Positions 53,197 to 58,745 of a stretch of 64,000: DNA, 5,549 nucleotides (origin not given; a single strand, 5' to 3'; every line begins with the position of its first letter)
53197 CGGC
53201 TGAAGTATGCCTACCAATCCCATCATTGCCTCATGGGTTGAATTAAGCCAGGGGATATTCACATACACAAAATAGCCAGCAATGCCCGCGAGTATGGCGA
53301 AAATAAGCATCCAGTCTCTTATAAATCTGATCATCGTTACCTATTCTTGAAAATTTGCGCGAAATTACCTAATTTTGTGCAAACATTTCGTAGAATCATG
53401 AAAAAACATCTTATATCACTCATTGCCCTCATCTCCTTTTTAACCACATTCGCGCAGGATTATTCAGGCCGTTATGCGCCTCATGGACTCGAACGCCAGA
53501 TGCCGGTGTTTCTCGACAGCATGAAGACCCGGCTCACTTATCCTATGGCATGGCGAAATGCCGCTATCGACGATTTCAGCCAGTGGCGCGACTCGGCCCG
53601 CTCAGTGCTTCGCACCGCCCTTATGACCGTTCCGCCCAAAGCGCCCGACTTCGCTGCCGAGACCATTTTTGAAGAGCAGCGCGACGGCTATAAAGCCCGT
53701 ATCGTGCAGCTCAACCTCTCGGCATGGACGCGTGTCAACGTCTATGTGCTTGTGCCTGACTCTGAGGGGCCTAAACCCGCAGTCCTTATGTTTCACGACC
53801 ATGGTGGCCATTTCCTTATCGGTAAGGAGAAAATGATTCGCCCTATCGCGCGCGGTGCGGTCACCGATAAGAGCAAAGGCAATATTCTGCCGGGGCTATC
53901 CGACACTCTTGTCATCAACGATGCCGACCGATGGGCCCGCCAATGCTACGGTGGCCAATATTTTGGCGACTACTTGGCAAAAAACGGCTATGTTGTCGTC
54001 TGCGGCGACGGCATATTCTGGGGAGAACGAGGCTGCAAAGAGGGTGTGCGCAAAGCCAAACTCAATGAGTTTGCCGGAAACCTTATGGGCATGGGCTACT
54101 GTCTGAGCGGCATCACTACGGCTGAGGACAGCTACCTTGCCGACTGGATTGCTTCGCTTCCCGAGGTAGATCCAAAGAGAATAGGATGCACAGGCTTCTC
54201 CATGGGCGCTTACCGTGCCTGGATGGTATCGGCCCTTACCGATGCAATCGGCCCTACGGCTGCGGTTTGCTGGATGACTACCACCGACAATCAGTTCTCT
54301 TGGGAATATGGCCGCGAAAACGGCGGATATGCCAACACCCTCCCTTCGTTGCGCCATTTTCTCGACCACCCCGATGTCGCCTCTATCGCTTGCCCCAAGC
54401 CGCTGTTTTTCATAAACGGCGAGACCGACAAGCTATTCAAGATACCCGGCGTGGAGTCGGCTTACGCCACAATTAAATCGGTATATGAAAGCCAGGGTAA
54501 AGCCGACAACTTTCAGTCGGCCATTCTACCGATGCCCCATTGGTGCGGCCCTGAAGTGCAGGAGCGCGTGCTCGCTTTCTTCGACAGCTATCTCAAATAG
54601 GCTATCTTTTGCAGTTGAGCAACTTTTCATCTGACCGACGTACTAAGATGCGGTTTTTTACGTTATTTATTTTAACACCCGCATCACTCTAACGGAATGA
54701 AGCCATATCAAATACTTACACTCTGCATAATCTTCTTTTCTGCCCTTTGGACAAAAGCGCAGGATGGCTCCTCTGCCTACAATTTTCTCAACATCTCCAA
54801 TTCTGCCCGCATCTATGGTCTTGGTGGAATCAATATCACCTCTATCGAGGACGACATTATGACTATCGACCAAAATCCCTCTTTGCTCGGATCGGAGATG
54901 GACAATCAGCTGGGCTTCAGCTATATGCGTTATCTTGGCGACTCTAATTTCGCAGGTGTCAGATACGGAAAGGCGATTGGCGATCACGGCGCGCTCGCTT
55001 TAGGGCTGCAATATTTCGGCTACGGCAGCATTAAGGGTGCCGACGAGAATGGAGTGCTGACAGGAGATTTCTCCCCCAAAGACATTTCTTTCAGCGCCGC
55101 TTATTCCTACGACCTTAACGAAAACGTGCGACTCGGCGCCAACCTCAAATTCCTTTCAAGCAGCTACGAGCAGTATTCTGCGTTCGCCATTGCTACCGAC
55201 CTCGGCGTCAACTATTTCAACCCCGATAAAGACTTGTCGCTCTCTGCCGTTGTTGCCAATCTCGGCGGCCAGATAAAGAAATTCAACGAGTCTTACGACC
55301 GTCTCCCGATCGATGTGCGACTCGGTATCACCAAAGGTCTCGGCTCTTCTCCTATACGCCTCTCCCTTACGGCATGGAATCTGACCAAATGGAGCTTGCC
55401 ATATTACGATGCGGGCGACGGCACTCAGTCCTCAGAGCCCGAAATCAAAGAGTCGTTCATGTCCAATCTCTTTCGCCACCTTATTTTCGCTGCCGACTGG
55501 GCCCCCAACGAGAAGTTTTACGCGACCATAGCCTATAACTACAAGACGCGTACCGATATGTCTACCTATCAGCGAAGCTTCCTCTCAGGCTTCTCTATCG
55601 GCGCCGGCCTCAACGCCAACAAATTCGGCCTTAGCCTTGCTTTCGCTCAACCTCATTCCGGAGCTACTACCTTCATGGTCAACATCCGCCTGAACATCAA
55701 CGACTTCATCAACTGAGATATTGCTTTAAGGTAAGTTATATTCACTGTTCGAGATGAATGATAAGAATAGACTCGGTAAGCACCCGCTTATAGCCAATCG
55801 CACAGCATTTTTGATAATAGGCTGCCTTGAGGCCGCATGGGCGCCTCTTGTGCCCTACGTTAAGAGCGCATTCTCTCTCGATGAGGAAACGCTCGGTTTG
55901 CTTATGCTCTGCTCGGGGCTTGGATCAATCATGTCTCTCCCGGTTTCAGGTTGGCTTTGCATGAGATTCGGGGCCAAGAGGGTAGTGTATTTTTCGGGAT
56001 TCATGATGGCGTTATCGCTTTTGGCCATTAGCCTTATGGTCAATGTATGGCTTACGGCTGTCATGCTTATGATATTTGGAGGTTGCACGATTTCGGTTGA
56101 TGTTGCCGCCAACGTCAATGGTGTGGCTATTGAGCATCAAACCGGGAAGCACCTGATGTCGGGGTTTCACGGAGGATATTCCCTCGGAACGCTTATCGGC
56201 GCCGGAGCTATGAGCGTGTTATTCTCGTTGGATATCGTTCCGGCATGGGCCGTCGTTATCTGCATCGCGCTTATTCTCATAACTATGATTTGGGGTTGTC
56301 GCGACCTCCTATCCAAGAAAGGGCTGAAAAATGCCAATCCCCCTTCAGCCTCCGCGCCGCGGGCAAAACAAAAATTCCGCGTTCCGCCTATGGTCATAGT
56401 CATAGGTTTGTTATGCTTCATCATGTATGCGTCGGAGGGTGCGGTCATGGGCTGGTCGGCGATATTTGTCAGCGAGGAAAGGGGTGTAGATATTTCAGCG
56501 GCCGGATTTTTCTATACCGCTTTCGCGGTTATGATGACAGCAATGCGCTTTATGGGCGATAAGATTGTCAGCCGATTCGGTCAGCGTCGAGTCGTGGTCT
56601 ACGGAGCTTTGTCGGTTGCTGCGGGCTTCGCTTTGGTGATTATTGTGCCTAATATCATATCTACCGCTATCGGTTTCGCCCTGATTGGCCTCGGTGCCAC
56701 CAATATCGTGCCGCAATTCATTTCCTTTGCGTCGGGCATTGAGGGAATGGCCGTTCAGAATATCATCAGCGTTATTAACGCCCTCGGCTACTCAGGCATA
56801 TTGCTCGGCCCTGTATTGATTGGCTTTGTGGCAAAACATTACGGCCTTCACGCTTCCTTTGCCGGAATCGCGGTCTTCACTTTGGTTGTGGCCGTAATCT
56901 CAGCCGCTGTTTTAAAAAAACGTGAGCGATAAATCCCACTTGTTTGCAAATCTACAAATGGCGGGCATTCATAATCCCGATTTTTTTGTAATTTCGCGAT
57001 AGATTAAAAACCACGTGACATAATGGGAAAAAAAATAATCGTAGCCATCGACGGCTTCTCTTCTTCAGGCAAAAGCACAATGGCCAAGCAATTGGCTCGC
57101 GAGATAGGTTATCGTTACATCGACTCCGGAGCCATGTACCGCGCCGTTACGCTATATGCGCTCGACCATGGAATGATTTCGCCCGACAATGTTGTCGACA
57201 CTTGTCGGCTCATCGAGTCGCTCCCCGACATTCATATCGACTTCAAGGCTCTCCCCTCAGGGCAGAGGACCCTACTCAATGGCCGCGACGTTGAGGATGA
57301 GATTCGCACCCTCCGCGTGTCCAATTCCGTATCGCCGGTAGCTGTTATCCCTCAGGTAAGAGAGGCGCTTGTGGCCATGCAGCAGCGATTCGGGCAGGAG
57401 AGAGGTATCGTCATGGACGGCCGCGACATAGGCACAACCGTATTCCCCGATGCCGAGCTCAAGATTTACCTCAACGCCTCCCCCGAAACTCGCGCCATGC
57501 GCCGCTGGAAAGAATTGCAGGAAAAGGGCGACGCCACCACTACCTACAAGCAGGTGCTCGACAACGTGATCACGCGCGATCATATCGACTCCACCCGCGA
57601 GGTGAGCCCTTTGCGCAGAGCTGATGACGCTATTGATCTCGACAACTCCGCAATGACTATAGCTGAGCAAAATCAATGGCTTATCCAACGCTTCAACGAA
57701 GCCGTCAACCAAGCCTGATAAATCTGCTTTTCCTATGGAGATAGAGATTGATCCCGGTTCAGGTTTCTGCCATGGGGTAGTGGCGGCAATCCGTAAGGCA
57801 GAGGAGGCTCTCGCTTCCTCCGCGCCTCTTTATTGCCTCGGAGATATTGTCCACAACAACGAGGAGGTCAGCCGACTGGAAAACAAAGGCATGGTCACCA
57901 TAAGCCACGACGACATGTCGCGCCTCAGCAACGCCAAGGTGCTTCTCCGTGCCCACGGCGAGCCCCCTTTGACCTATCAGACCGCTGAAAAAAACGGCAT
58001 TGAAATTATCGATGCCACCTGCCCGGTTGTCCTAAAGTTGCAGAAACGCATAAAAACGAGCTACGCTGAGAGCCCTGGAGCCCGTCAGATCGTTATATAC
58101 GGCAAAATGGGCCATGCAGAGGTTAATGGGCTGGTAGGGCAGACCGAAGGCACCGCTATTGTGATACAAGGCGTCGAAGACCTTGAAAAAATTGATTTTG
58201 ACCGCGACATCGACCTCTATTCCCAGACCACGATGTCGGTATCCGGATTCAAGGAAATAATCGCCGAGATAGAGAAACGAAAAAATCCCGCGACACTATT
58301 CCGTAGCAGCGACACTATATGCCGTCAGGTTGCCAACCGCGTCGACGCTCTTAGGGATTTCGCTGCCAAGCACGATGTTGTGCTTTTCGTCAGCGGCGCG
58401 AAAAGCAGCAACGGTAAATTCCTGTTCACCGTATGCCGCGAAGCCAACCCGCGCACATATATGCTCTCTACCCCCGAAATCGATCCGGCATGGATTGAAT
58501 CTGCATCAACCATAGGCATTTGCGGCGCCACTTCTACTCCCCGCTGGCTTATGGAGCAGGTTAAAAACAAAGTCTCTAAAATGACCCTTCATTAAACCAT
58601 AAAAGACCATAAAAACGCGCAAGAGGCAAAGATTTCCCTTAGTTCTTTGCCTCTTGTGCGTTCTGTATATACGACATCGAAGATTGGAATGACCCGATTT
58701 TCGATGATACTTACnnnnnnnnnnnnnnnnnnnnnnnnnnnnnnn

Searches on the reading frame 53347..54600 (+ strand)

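Call 44: search_protein_families(library=pfam, proteins=[window:53347-54600:+], max_evalue=0.0001)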
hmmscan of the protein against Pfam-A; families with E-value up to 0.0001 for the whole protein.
window:53347-54600:+ (417 aa): 2 families
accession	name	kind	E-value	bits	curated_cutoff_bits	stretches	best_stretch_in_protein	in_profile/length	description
PF12715.13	Abhydrolase_7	-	4.8e-12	46.2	21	1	210-374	155-327/388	Abhydrolase family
PF01738.24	DLH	-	4.7e-07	30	21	0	208-311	35-129/217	Dienelactone hydrolase family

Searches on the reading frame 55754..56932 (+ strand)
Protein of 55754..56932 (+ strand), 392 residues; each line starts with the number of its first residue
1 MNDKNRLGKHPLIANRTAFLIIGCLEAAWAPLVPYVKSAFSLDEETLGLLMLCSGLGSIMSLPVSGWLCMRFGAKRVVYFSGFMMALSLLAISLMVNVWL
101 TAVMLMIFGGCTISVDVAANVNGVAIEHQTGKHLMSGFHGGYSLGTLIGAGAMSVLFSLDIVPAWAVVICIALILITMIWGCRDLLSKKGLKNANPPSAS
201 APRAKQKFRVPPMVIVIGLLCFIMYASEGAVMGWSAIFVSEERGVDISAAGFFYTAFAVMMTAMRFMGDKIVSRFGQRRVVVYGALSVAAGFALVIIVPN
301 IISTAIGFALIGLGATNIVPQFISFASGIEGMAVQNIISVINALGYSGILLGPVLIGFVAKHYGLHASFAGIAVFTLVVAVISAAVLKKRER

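Call 44: search_protein_families(library=pfam, proteins=[window:55754-56932:+], max_evalue=0.0001)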
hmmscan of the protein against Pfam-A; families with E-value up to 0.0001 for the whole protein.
window:55754-56932:+ (392 aa): 4 families
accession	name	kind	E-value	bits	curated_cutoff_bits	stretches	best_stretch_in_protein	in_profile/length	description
PF07690.21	MFS_1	-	2.3e-36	125.9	33.4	2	19-327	5-320/347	Major Facilitator Superfamily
PF05977.19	MFS_3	-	1e-06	28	27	1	27-120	236-329/524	Transmembrane secretion effector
PF12832.13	MFS_1_like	-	2.1e-06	27.5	25.2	1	33-308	19-307/373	MFS_1 like family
PF13347.12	MFS_2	-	3.2e-06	26.4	27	1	166-317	177-330/427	MFS/sugar transport protein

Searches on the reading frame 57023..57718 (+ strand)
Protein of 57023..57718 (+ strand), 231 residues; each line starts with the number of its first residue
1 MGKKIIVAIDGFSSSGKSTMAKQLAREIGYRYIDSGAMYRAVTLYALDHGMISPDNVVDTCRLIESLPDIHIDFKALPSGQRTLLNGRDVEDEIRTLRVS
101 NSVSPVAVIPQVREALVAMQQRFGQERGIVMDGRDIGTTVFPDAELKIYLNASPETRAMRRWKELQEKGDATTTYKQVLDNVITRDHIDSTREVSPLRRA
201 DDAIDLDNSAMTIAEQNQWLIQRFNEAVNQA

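Call 44: search_protein_families(library=pfam, proteins=[window:57023-57718:+], max_evalue=0.0001)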
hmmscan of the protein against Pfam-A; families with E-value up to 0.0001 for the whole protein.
window:57023-57718:+ (231 aa): 4 families
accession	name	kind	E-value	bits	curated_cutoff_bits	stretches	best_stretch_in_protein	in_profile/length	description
PF02224.24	Cytidylate_kin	-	7.2e-67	225.6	26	1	7-222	1-207/211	Cytidylate kinase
PF13189.12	Cytidylate_kin2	-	6.8e-06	26.8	28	0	6-42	1-37/176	Cytidylate kinase-like family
PF13207.12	AAA_17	-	8.3e-06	26.6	27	0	11-42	2-33/136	AAA domain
PF13238.12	AAA_18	-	1.2e-05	26.2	29.4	0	7-165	1-112/128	AAA domain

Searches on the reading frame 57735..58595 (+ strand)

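Call 44: search_protein_families(library=pfam, proteins=[window:57735-58595:+], max_evalue=0.0001)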
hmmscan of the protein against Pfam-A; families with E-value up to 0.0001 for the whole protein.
window:57735-58595:+ (286 aa): 1 family
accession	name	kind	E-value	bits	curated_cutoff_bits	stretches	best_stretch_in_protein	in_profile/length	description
PF02401.23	LYTB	-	3.7e-80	269.5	24.5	1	8-280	6-266/267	LytB protein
